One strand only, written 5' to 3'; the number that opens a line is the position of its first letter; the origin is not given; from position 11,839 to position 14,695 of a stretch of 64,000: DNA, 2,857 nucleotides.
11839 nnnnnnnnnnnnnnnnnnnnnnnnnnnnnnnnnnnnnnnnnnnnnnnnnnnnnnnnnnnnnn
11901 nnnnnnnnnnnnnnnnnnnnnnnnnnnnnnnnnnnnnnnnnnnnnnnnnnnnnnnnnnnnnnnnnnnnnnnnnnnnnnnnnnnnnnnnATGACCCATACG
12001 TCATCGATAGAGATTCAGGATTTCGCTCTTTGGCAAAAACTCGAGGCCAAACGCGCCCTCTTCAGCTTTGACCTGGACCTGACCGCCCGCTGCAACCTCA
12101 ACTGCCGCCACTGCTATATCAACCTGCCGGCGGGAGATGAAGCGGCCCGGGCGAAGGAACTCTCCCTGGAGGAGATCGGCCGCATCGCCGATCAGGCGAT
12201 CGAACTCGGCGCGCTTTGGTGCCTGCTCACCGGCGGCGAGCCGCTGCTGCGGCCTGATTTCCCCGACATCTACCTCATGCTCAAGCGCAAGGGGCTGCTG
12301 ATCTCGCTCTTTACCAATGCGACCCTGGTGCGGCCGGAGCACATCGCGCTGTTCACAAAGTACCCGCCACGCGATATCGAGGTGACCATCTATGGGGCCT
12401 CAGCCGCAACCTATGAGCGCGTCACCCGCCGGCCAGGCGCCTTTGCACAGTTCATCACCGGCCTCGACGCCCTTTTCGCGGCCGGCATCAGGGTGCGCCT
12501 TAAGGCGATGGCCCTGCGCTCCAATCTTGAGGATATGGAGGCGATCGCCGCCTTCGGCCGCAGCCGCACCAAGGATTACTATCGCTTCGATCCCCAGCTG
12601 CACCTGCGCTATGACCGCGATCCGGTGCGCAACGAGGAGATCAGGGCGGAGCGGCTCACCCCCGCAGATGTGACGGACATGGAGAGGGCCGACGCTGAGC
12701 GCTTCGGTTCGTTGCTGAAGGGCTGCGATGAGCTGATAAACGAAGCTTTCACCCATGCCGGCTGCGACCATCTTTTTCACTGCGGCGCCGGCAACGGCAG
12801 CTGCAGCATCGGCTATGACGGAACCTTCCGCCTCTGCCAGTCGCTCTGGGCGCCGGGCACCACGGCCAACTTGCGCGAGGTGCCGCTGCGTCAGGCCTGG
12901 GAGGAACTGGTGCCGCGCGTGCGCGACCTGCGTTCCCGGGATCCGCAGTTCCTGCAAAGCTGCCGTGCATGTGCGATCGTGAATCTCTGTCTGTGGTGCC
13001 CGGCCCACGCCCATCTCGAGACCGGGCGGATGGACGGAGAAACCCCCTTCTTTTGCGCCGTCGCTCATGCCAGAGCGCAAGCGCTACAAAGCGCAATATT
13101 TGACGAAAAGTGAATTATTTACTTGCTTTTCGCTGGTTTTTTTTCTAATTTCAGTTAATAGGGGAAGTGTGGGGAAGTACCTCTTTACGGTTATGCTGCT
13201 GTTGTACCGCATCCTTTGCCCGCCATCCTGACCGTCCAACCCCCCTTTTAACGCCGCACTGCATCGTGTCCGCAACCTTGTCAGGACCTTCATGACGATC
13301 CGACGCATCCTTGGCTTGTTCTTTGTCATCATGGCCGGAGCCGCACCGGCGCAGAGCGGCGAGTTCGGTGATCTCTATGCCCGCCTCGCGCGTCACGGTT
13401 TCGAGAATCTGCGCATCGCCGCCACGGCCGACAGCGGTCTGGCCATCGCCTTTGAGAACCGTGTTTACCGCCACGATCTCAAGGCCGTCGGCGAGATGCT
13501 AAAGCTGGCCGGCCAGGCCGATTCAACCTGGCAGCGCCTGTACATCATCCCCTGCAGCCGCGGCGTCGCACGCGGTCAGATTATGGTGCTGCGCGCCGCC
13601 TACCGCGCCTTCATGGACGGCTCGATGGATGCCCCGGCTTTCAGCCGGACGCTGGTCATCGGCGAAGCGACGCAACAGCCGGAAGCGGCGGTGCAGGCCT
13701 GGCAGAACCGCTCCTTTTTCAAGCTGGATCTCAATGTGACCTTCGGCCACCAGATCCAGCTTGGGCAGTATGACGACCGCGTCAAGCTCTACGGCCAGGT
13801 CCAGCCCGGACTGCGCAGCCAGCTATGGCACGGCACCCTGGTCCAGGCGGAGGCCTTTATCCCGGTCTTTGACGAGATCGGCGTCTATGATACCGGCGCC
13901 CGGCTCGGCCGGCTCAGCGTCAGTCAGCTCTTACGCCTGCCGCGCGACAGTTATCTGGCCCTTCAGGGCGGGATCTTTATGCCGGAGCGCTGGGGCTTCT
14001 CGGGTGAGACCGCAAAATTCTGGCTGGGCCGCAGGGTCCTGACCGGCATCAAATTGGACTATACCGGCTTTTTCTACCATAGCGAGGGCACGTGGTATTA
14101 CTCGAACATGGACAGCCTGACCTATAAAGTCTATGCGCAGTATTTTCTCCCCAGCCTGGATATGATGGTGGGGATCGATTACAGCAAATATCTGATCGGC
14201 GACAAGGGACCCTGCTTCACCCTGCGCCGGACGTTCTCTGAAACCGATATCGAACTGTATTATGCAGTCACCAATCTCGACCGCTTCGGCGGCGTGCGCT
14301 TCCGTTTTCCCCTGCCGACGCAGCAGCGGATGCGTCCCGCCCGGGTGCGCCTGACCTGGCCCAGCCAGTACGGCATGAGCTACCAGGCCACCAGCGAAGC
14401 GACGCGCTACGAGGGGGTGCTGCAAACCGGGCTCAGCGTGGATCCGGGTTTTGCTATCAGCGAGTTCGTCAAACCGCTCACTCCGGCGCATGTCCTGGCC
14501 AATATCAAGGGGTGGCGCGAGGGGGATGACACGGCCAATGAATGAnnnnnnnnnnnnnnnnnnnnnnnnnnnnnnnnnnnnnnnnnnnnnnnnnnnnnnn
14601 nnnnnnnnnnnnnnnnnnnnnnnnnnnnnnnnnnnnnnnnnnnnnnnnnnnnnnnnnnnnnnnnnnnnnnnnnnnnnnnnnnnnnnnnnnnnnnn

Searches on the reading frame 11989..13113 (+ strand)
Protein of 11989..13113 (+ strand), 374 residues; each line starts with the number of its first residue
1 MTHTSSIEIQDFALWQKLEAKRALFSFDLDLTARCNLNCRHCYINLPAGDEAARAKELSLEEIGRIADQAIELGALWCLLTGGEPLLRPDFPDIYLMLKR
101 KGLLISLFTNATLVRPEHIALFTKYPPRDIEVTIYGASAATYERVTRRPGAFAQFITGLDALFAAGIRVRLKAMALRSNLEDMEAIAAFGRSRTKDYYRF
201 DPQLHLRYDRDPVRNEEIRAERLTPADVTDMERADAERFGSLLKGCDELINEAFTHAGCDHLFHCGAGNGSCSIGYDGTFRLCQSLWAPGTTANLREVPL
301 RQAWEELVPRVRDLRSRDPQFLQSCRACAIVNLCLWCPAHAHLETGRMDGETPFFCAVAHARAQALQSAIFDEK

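Call 5: search_protein_families(library=ncbifam, proteins=[window:11989-13113:+], max_evalue=0.01)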
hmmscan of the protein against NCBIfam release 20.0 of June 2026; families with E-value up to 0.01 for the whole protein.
window:11989-13113:+ (374 aa): 60 families (the best 25 are shown)
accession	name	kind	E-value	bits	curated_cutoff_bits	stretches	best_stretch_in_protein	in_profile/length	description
TIGR04545.1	rSAM_ahbD_hemeb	equivalog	4.9e-29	101.8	500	2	30-188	5-160/339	heme b synthase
TIGR04251.1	SCM_rSAM_ScmF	equivalog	1.4e-26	93.8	400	1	30-191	9-170/353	SynChlorMet cassette radical SAM/SPASM protein ScmF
TIGR04051.1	rSAM_NirJ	equivalog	1.9e-23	83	515.45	1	30-200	7-173/354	heme d1 biosynthesis radical SAM protein NirJ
TIGR04546.1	rSAM_ahbC_deAc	equivalog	7.5e-22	77.7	650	1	30-188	44-198/390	12,18-didecarboxysiroheme deacetylase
TIGR04250.1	SCM_rSAM_ScmE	equivalog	1e-21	77.3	400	1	26-189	4-164/358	SynChlorMet cassette radical SAM/SPASM protein ScmE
TIGR04055.1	rSAM_NirJ2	equivalog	2.3e-21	76.7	500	1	31-190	6-161/326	putative heme d1 biosynthesis radical SAM protein NirJ2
TIGR04347.1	pseudo_SAM_Halo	equivalog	3.1e-21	76.1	525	1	30-209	43-215/390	TIGR04347 family pseudo-SAM/SPASM protein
NF045574.1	sacti_mat_StsB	exception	3.5e-21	75.6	625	1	30-189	101-255/466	StsB family radical SAM/SPASM domain sactipeptide maturase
TIGR03962.1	mycofact_rSAM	equivalog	5.6e-21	75.1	265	1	27-353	14-329/339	mycofactocin radical SAM maturase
TIGR04053.2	TIGR04053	equivalog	1.3e-20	74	395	1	31-188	14-171/366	TIGR04053 family radical SAM/SPASM domain-containing protein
TIGR02668.1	moaA_archaeal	equivalog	1.6e-20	73.3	325.25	1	21-193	6-176/303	GTP 3',8-cyclase MoaA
TIGR02666.1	moaA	equivalog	2.8e-19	69.3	284.05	1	27-193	12-183/336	GTP 3',8-cyclase MoaA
TIGR04054.1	rSAM_NirJ1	equivalog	9.7e-18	63.9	650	1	30-189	41-196/387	putative heme d1 biosynthesis radical SAM protein NirJ1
TIGR04340.1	rSAM_ACGX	hypoth_equivalog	1.2e-17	64.2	400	1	24-353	2-335/341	radical SAM/SPASM domain protein, ACGX system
NF001199.0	PRK00164.2-1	equivalog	3.4e-17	62.6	231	1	21-189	8-174/308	GTP 3',8-cyclase MoaA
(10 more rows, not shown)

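Call 6: search_protein_families(library=pfam, proteins=[window:11989-13113:+], max_evalue=0.01)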
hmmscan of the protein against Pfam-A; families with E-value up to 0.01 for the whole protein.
window:11989-13113:+ (374 aa): 2 families
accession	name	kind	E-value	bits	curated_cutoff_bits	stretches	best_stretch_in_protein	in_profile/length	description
PF04055.27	Radical_SAM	-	3.1e-23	83.2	29.5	1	31-188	3-164/166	Radical SAM superfamily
PF13186.11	SPASM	-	0.00016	22.3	21.5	1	265-328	1-66/67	Iron-sulfur cluster-binding domain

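Call 36: search_solved_structures(query=window:11989-13113:+, max_evalue=0.001)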
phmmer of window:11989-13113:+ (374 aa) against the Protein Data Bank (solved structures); distinct sequences matched with E-value up to 0.001: 8.
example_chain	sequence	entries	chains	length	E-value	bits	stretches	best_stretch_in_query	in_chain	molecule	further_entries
7vob_C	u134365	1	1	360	6e-11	45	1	30-183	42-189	Cytosylglucuronate decarboxylase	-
7voc_C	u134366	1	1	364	6.2e-11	44.9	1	30-183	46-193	Cytosylglucuronate decarboxylase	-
2fb2_A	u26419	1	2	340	1.8e-08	36.8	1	22-184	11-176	Molybdenum cofactor biosynthesis protein A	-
1tv7_A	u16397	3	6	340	1.9e-08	36.8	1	22-184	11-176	Molybdenum cofactor biosynthesis protein A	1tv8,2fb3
6efn_A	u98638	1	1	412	3.2e-07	32.7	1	26-184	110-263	Sporulation killing factor maturation protein SkfB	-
6c8v_A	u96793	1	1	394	3.3e-07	32.7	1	29-183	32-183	Coenzyme PQQ synthesis protein E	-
7tol_A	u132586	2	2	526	7.5e-06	28.2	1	27-112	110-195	glycerol dibiphytanyl glycerol tetraether - macrocyclic archaeol synthase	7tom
8wm2_A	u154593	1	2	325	2.7e-05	26.4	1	24-114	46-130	Fe-S radical SAM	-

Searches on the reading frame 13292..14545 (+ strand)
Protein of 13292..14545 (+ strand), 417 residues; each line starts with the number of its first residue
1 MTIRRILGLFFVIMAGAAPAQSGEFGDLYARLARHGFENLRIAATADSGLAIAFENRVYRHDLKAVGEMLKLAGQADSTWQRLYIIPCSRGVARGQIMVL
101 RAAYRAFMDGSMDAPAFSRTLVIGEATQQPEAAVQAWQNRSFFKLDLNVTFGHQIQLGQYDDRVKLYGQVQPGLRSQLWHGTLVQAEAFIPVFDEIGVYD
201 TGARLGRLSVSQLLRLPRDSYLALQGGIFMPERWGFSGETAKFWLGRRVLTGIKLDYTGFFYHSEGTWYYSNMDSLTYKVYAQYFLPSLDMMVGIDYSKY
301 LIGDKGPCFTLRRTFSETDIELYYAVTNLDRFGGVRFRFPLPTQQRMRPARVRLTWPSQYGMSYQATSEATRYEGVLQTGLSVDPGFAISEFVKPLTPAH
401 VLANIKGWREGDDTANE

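Call 5: search_protein_families(library=ncbifam, proteins=[window:13292-14545:+], max_evalue=0.01)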
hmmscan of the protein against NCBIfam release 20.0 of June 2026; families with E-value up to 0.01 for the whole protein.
window:13292-14545:+ (417 aa): 0 families

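Call 6: search_protein_families(library=pfam, proteins=[window:13292-14545:+], max_evalue=0.01)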
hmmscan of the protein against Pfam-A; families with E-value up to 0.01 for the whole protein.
window:13292-14545:+ (417 aa): 1 family
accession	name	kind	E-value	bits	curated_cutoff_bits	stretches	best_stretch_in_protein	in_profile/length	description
PF06082.17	YjbH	-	6.3e-11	42.2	24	1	29-329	277-599/658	Exopolysaccharide biosynthesis protein YbjH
